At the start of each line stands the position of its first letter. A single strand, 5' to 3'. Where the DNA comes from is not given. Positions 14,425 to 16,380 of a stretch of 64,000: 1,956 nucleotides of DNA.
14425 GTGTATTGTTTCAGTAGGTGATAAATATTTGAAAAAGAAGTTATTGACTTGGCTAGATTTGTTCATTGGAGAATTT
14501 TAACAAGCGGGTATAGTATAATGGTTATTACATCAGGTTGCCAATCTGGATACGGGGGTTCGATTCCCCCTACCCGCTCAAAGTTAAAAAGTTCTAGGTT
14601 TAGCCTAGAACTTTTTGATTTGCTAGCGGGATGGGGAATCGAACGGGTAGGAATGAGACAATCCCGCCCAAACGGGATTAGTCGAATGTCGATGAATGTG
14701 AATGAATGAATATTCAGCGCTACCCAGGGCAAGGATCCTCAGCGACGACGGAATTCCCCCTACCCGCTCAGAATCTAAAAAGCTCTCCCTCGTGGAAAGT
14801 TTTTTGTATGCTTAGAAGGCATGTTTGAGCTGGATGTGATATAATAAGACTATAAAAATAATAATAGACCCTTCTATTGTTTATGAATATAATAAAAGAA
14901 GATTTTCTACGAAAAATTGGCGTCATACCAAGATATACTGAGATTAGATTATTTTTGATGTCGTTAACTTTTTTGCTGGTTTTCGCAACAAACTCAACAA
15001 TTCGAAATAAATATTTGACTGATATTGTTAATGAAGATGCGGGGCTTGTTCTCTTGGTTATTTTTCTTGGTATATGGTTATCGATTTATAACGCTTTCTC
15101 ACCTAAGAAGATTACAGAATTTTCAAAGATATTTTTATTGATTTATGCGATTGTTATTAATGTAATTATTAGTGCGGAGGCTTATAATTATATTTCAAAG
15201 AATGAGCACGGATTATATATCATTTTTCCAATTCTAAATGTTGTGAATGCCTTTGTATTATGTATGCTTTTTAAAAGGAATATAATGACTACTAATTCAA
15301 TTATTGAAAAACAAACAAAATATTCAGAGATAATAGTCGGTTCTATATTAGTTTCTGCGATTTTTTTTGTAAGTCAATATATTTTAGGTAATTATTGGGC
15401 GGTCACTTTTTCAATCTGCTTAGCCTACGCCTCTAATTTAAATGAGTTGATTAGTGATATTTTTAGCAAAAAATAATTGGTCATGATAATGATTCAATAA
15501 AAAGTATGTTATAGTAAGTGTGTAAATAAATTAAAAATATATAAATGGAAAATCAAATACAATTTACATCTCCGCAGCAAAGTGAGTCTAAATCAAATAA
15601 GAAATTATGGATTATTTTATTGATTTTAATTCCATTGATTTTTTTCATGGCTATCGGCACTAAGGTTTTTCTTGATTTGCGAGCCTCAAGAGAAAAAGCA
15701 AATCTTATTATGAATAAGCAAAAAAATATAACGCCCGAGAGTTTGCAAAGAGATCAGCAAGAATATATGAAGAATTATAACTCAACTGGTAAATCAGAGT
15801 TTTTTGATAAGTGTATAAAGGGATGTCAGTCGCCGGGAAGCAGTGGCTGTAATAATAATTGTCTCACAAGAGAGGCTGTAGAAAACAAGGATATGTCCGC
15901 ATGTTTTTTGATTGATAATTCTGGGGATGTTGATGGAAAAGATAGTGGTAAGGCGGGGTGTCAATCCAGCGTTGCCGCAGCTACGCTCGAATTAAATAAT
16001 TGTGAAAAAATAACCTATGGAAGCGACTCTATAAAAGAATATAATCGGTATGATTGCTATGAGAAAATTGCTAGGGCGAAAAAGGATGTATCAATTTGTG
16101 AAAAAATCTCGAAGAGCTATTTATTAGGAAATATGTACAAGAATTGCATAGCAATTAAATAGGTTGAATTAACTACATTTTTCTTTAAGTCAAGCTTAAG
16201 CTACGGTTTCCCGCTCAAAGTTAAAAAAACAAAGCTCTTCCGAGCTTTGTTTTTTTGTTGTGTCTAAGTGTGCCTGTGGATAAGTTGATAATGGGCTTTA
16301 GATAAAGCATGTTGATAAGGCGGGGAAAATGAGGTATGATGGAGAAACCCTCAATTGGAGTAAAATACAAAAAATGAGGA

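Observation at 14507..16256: tRNA-Gly 3'-end direct repeats bracketing a 1.6-kb two-gene insertion (integrase-less island remnant?)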

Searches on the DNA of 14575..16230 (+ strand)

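Call 22: search_rna_families(source=window, start=14575, end=14815, threshold=evalue, max_evalue=10, show_alignments=3)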
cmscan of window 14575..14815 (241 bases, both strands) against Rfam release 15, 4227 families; matches with E-value up to 10: 3.
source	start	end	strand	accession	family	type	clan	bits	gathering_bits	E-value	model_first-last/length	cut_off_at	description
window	14587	14671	-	RF02273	FsrA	Gene;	-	24.5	80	0.0035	1-83/83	no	FsrA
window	14578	14626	+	RF00768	MIR405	Gene; miRNA;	-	19.4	102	0.58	3-83/83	no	MIR405 microRNA precursor family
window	14756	14804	+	RF02273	FsrA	Gene;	-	10.6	80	8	31-83/83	no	FsrA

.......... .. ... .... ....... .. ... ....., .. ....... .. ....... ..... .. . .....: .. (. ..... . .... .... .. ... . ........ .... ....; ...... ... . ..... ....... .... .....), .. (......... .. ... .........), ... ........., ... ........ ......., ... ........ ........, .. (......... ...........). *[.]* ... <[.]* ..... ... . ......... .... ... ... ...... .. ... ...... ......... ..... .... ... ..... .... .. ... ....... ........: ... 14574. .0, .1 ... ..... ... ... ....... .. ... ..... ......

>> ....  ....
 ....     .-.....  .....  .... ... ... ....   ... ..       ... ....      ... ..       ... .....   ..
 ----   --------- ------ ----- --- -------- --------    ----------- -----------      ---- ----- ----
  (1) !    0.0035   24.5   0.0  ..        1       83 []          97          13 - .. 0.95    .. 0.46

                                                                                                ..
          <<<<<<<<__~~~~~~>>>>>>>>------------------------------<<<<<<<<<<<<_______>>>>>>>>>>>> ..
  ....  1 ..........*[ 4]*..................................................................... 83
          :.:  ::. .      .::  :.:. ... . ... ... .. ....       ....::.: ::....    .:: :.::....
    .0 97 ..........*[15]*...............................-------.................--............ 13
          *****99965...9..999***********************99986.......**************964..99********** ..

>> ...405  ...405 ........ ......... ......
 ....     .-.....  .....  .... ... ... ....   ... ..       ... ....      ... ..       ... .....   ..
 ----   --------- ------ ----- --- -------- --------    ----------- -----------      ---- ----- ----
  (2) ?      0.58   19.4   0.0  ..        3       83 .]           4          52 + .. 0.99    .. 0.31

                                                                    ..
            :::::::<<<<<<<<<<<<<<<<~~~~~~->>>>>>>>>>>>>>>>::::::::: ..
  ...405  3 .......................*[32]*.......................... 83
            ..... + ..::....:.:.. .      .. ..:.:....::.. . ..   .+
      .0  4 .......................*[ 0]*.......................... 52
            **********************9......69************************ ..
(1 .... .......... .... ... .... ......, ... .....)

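Call 66: build_rna_model(alignment_id=A2, structure=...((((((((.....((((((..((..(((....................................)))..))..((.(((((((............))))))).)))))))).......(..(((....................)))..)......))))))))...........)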
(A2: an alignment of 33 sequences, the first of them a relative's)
Model R1 built from alignment A2 (33 sequences, 178 columns); structure: as given.
model positions 149; base pairs 32; branch points 2; effective number of sequences 3.42; information 0.59 bits per position. Calibrated on 0.2 Mb of random sequence (short: E-values are rough).
structure used (alignment columns):
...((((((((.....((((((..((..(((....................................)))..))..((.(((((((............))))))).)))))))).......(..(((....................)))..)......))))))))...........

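Call 69: search_with_rna_model(model_id=R1, source=window, max_evalue=1, show_alignments=3)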
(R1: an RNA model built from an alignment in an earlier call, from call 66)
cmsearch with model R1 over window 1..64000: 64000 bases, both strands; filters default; matches with E-value up to 1: 2.
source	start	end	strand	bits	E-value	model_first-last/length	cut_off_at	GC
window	14629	14769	+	108.6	3.5e-34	1-149/149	no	0.53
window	22312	22343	+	9.4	0.11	1-149/149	no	0.62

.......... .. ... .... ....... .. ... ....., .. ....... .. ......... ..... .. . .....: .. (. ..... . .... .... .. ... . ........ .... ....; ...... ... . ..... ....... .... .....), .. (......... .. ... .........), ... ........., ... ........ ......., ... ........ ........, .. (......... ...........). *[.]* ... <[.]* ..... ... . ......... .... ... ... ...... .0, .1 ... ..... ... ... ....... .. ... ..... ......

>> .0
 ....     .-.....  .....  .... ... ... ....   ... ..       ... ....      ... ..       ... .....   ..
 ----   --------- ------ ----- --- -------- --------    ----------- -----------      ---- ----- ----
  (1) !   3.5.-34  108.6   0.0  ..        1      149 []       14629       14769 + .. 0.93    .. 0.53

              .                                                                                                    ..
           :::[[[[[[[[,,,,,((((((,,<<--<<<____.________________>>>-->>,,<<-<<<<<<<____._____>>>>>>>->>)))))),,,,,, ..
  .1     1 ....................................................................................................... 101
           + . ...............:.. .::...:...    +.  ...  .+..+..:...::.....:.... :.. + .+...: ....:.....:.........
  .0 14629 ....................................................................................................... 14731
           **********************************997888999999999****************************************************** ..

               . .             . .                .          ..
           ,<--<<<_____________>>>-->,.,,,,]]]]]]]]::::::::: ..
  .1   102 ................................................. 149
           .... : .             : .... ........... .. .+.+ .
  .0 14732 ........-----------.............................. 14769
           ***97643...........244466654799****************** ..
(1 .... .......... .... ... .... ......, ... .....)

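Call 70: search_with_rna_model(model_id=R1, sources=[L001, L002, L003, L004, L005, L006, L007, L008, L009, L010, L011, L012, L013, L014, L015, L016, L017, L018, L019, L020, L021, L022, L023, L024, L025, L026, L027, L028, L029, L030, L031, L032, L033, L034, L035, L036, L037, L038, L039, L040, L041, L042, L043, L044, L045, L046, L047, L048, L049, L050, L051, L052, L061, L064, L065, L066], max_evalue=0.01)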
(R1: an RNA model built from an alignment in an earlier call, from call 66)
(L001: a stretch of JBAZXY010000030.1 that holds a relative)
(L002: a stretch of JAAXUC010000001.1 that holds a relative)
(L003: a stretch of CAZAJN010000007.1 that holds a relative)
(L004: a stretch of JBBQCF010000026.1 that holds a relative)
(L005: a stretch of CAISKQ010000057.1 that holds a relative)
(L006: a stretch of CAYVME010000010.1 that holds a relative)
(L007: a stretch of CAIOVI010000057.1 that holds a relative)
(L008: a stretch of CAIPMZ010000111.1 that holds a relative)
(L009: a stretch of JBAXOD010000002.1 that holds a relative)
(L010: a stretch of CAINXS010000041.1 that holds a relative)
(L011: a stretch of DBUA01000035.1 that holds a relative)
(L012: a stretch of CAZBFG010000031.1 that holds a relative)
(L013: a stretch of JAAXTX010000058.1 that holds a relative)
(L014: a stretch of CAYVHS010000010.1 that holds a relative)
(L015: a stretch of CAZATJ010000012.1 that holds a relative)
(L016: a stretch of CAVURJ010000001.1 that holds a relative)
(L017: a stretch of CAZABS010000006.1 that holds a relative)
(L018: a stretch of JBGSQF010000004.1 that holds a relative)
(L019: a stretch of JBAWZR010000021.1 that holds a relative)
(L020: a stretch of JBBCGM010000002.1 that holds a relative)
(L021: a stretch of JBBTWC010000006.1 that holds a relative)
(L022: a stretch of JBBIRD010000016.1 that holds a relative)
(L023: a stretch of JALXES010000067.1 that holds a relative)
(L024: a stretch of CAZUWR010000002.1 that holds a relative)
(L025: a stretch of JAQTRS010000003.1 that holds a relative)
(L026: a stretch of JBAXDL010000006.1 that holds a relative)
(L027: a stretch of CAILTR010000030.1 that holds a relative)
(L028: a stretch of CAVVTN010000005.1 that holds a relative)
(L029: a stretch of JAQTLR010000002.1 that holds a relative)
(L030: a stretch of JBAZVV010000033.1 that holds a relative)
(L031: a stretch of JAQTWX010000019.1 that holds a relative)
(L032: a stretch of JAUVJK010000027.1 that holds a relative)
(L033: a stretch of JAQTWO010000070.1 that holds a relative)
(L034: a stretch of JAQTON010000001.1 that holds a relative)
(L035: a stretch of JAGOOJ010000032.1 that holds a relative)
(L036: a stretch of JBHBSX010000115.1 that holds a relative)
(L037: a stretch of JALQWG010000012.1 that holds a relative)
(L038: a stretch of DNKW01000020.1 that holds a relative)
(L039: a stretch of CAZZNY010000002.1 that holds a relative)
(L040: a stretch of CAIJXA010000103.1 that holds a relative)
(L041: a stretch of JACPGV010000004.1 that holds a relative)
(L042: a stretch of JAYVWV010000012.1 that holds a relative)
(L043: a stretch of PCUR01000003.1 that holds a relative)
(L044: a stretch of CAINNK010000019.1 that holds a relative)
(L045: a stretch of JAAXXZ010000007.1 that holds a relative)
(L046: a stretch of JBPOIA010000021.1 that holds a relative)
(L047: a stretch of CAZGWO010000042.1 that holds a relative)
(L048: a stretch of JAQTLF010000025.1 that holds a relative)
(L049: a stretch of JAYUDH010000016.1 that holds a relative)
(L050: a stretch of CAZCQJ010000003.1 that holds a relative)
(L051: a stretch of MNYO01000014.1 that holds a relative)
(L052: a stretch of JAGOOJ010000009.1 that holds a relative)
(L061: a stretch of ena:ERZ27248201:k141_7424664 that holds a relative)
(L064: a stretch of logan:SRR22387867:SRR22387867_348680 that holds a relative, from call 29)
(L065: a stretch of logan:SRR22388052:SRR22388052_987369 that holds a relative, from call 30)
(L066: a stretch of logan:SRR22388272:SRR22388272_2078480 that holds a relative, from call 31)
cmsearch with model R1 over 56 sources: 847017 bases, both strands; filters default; matches with E-value up to 0.01: 6.
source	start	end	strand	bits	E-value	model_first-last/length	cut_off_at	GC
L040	3604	3763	+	94.8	1.5e-28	1-149/149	no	0.51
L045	6985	7148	+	92.7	7.2e-28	1-149/149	no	0.52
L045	383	531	+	82.2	2.1e-24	1-149/149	no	0.6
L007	4917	5072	+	78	4.8e-23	1-149/149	no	0.53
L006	48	190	+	53.6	4.8e-15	8-136/149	no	0.5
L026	2640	2788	-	43.3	1.1e-11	1-149/149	no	0.44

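Call 87: search_with_rna_model(model_id=R1, sources=[L280, L281, L282, L283, L284, L285], max_evalue=0.1)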
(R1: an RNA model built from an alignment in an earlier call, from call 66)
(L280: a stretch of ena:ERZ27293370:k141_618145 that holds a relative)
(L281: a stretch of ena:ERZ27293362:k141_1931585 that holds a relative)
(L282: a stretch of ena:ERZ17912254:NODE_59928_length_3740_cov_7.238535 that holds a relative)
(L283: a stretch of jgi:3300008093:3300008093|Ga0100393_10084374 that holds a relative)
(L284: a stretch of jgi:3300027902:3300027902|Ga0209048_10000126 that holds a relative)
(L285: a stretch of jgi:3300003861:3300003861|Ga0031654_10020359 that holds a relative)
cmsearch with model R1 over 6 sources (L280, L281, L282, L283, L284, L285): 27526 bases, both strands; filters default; matches with E-value up to 0.1: 0.
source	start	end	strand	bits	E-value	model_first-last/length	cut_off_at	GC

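Call 97: search_dna_similar(query=window:14580-16230:+, collection=phages, mode=distant, max_rows=5)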
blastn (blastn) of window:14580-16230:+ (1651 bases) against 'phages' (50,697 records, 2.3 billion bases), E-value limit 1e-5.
No match.

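Call 98: search_dna_similar(query=window:14580-16230:+, collection=plasmids, mode=distant, max_rows=5)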
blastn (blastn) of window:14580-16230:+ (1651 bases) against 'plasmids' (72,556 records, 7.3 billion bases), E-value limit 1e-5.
No match.

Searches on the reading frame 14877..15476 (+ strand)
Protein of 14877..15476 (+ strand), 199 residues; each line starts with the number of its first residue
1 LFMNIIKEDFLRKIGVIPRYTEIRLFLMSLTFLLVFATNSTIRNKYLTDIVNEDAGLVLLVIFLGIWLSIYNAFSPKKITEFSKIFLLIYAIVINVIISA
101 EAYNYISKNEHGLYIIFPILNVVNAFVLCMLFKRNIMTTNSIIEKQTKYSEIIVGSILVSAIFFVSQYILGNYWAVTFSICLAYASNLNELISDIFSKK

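Call 7: search_protein_families(library=pfam, proteins=[window:14877-15476:+], max_evalue=0.1)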
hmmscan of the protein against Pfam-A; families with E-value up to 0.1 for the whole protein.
window:14877-15476:+ (199 aa): 0 families

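Call 28: find_homologous_proteins(query=window:14877-15476:+, max_evalue=0.001)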
Query window:14877-15476:+ (199 aa): 4 proteins with E <= 0.001 among 260 candidates.
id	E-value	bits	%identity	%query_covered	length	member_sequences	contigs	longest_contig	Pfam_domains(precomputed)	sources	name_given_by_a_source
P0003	3.9e-116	404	100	99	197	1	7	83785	-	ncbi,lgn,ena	-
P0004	2.6e-78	280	71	94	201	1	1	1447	-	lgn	-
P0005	1.2e-60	223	55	96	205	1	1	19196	-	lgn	-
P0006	2.8e-30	124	39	96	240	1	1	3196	-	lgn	-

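Call 29: find_encoding_contigs(protein=P0005, flank=10000, max_places=5)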
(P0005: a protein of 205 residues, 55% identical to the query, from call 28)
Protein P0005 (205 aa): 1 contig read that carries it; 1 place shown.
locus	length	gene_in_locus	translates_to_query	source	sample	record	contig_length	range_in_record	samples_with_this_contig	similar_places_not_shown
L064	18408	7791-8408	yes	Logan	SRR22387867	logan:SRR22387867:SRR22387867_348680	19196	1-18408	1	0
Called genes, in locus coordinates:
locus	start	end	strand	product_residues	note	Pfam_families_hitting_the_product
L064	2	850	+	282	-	?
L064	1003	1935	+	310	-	PF02195:ParB_N, PF17762:HTH_ParB, PF23552:ParB_C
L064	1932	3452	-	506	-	PF13328:HD_4, PF01966:HD, PF04607:RelA_SpoT, PF02824:TGS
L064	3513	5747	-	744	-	PF01751:Toprim, PF01131:Topoisom_bac, PF01396:Zn_ribbon_Top1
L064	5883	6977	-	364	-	PF14520:HHH_5 (faint), PF02481:DNA_processg_A, PF18306:LDcluster4, PF17782:WHD_DprA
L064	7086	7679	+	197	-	-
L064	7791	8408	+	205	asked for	-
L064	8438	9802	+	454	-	-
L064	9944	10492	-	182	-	PF01195:Pept_tRNA_hydro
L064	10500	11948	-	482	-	PF03816:LytR_cpsA_psr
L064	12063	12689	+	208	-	PF10502:Peptidase_S26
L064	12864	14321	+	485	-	PF13393:tRNA-synt_His, PF00587:tRNA-synt_2b, PF03129:HGTP_anticodon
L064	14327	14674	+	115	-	PF11969:DcpS_C, PF01230:HIT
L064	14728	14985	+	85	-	-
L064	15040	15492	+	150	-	PF09424:YqeY, PF02637:GatB_Yqey (weak)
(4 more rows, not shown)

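Call 30: find_encoding_contigs(protein=P0004, flank=10000, max_places=5)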
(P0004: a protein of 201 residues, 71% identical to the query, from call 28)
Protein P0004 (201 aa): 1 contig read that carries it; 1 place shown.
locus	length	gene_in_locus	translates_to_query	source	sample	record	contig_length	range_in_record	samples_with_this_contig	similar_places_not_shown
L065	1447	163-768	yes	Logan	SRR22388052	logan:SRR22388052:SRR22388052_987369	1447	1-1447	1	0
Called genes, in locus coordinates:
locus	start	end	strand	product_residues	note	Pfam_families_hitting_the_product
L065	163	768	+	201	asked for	-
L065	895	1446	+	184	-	?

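Call 31: find_encoding_contigs(protein=P0006, flank=10000, max_places=5)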
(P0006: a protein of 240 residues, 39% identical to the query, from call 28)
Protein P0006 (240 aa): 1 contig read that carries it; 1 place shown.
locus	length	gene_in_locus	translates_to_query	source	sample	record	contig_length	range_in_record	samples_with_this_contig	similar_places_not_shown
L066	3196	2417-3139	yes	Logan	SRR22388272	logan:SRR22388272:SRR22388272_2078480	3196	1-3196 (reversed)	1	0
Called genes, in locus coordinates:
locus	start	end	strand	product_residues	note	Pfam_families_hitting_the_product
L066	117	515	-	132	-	-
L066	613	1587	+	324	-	PF02646:RmuC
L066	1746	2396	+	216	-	-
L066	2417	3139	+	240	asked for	-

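Call 57: search_protein_families(library=phrogs, proteins=[window:14877-15476:+], max_evalue=0.01)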
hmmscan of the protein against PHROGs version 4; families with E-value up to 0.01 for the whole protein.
window:14877-15476:+ (199 aa): 0 families
